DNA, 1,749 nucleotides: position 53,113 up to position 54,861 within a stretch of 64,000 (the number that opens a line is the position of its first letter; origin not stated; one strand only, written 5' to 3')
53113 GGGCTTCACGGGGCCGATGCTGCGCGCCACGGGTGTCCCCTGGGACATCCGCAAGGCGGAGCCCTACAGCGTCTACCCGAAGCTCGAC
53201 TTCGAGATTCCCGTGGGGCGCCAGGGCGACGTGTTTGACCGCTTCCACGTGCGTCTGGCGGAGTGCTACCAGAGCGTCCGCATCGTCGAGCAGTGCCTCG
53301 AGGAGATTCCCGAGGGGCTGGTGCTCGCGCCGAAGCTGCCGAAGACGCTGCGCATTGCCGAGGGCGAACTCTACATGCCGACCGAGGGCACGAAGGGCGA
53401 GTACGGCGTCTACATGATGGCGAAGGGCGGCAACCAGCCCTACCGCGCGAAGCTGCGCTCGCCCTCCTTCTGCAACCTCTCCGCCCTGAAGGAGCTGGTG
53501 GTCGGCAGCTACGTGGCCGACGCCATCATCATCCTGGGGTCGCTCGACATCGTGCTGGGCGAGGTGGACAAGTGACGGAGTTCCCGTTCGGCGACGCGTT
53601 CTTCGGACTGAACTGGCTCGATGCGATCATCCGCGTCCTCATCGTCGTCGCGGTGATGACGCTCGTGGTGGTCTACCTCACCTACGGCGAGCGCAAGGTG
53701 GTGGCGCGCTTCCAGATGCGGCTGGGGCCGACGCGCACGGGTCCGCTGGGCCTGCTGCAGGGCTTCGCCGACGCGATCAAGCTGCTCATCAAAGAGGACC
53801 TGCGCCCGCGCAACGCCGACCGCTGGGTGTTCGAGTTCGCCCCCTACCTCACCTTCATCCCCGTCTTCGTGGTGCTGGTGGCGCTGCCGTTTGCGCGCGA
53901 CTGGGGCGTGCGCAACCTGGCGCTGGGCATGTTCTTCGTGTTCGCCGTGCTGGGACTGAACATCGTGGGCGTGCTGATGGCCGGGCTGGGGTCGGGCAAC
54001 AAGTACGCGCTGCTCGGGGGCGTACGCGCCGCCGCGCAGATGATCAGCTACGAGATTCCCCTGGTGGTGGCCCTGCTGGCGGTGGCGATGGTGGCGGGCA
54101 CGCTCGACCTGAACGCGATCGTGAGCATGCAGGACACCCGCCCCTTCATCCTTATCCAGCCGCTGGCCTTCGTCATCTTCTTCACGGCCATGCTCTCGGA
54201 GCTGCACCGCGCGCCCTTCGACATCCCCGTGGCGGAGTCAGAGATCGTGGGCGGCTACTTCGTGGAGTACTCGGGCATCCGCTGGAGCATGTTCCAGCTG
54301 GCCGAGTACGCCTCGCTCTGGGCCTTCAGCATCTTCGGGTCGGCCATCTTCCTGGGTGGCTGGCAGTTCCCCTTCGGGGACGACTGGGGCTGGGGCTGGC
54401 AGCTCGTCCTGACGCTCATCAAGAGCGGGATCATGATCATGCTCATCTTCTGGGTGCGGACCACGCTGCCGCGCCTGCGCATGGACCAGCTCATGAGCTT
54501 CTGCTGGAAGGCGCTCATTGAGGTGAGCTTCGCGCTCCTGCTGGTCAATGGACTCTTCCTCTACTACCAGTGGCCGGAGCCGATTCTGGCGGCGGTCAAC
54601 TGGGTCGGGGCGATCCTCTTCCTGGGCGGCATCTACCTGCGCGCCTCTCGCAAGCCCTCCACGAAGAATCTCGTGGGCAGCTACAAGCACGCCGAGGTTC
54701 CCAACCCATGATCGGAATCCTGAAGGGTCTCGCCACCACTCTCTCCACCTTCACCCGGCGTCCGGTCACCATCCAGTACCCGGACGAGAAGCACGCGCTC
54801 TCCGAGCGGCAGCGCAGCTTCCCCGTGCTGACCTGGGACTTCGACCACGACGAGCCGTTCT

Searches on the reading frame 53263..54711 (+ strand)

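Call 67: search_protein_families(library=pfam, proteins=[window:53263-54711:+], max_evalue=0.00001)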
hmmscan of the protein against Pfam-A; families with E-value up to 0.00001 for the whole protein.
window:53263-54711:+ (482 aa): 1 family
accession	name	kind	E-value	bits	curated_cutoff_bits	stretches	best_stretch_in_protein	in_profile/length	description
PF00146.26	NADHdh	-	2.3e-107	359.2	27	1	124-428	2-296/298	NADH dehydrogenase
